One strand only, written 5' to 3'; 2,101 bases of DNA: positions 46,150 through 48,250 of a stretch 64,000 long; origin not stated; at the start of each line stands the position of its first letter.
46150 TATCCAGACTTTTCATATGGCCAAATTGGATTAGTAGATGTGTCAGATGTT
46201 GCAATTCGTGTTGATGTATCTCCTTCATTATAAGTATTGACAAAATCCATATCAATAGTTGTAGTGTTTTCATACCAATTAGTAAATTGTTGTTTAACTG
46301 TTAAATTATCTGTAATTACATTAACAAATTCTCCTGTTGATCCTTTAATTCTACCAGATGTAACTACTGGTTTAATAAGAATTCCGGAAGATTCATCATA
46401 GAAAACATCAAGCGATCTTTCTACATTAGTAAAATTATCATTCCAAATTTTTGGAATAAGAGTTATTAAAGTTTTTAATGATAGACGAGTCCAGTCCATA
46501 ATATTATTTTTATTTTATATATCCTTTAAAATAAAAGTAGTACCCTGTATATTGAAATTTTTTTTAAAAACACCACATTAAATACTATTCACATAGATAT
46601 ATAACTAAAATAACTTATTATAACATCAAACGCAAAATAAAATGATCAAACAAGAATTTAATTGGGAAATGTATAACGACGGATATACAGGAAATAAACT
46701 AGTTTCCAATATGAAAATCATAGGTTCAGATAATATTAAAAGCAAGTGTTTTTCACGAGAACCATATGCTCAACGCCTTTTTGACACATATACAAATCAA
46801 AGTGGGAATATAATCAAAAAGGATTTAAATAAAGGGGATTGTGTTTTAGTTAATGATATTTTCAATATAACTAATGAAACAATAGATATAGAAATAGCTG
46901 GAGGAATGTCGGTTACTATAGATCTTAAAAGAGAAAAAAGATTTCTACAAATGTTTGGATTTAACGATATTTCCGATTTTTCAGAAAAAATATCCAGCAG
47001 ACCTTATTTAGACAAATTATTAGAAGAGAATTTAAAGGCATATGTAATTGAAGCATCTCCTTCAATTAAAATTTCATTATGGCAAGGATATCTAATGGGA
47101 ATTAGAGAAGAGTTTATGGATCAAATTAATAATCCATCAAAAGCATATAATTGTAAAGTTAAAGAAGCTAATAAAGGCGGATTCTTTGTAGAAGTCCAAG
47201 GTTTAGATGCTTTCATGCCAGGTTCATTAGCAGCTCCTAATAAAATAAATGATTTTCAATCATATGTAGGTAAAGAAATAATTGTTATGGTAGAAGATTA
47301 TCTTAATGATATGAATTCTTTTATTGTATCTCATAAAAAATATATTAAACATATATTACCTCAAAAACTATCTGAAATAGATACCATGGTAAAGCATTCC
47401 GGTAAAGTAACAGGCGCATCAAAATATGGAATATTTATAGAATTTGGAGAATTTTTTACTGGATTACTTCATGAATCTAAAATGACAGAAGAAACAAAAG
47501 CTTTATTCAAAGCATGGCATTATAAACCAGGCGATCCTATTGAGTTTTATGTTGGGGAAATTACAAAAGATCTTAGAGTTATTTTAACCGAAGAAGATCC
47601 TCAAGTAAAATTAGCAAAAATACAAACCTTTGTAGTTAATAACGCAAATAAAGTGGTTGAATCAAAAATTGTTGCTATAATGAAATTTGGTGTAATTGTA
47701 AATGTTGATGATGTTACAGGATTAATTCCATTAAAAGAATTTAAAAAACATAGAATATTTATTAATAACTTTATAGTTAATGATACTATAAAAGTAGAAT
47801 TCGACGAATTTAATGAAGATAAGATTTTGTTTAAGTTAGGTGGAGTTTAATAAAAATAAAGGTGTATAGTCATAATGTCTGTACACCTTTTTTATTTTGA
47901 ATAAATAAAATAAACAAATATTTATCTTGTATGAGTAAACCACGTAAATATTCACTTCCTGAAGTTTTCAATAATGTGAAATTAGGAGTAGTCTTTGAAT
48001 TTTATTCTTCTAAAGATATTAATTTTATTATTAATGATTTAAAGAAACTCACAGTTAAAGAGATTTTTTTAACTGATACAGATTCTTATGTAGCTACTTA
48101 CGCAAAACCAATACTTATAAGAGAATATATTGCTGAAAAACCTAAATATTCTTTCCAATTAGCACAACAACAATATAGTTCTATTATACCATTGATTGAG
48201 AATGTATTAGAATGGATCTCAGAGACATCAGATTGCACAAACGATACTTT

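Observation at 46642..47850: Phage-encoded multi-S1-domain (ribosomal protein bS1-like) RNA-binding protein at the head of the rightward baseplate operon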

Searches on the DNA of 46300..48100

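Call 78: search_rna_families(source=window, start=46300, end=48100, threshold=evalue, max_evalue=1)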
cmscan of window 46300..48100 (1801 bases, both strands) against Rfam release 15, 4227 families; matches with E-value up to 1: 1.
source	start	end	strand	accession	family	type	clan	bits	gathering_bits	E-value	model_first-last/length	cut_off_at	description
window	47832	47898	+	RF04312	trpB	Cis-reg;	-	26.9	59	0.45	1-107/107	no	trpB ncRNA motif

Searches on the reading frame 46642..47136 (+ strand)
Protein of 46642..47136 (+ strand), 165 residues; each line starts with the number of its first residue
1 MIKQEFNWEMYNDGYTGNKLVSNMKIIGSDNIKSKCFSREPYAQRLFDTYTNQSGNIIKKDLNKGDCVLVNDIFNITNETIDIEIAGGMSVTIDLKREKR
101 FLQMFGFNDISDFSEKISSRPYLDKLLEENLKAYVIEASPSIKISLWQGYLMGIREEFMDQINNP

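Call 29: search_solved_structures(query=window:46642-47136:+, max_evalue=10, show_alignments=5)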
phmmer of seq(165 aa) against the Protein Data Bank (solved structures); distinct sequences matched with E-value up to 10: 2.
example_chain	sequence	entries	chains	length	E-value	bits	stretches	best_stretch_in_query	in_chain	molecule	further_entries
3fd2_A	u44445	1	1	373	0.26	14.5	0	112-141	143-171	Site-specific DNA endonuclease I-MsoI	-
6tmf_T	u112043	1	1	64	0.54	13.5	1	31-98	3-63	30S ribosomal protein S17e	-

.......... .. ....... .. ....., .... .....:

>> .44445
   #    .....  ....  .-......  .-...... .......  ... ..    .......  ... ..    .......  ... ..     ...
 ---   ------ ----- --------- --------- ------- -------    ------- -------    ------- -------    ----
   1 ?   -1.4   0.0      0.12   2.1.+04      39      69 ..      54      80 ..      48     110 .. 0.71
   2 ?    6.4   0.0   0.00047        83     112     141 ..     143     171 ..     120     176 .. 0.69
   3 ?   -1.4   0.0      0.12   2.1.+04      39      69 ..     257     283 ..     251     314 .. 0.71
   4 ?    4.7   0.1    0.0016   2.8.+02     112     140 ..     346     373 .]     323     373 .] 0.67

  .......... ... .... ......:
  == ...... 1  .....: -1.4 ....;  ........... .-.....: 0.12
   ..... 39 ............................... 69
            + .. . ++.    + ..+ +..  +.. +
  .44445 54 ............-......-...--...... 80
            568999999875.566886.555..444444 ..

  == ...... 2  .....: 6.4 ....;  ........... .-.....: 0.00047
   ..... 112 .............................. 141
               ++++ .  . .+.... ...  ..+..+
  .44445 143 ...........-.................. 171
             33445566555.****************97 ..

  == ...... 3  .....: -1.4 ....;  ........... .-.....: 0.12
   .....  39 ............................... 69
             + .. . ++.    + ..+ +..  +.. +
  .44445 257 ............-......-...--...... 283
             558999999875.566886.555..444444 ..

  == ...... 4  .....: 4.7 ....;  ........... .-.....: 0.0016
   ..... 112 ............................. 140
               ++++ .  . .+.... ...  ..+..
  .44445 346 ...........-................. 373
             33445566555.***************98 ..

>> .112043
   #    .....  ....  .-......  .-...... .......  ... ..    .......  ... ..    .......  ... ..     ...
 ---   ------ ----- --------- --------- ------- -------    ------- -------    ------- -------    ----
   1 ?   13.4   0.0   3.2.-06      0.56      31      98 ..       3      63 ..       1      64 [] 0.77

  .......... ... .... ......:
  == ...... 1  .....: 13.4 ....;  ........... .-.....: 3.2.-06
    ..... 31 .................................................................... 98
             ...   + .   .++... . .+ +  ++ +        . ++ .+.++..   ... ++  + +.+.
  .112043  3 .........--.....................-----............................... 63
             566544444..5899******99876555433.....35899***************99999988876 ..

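Call 30: search_protein_families(library=ncbifam, proteins=[window:46642-47136:+], max_evalue=10)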
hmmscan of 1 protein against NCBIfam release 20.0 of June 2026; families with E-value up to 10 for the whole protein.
seq(165 aa): 1 family
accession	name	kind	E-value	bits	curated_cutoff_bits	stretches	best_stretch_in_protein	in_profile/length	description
NF012140.0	blaBJP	exception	0.042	12.6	600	1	16-90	39-111/294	BJP family subclass B3 metallo-beta-lactamase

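Call 71: predict_structure(alignment_id=A3)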
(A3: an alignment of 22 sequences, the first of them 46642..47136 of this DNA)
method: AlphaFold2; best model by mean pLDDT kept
length: 165 residues; sequences in the alignment: 22
mean_pLDDT: 74.4   pTM: 0.58
mean pLDDT of the five models: 74.4, 72.7, 72.6, 71.9, 67.3
residues with pLDDT >= 90: 72; 70-90: 31; 50-70: 19; < 50: 43
segments of 3 or more residues with pLDDT < 50: 1-6, 11-41, 55-59
pLDDT, mean of each block of 10 residues (from residue 1): 47 46 43 43 54 47 86 94 87 93 93 94 91 89 92 89 81
secondary structure, 60 per line:
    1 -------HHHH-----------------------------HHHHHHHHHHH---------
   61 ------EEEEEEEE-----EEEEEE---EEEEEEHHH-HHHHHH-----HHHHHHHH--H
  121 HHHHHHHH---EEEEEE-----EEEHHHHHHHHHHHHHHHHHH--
elements in order: H8-11 H41-51 E67-74 E80-85 E89-94 H99-104 H110-117 H120-128 E132-137 E143-145 H146-163
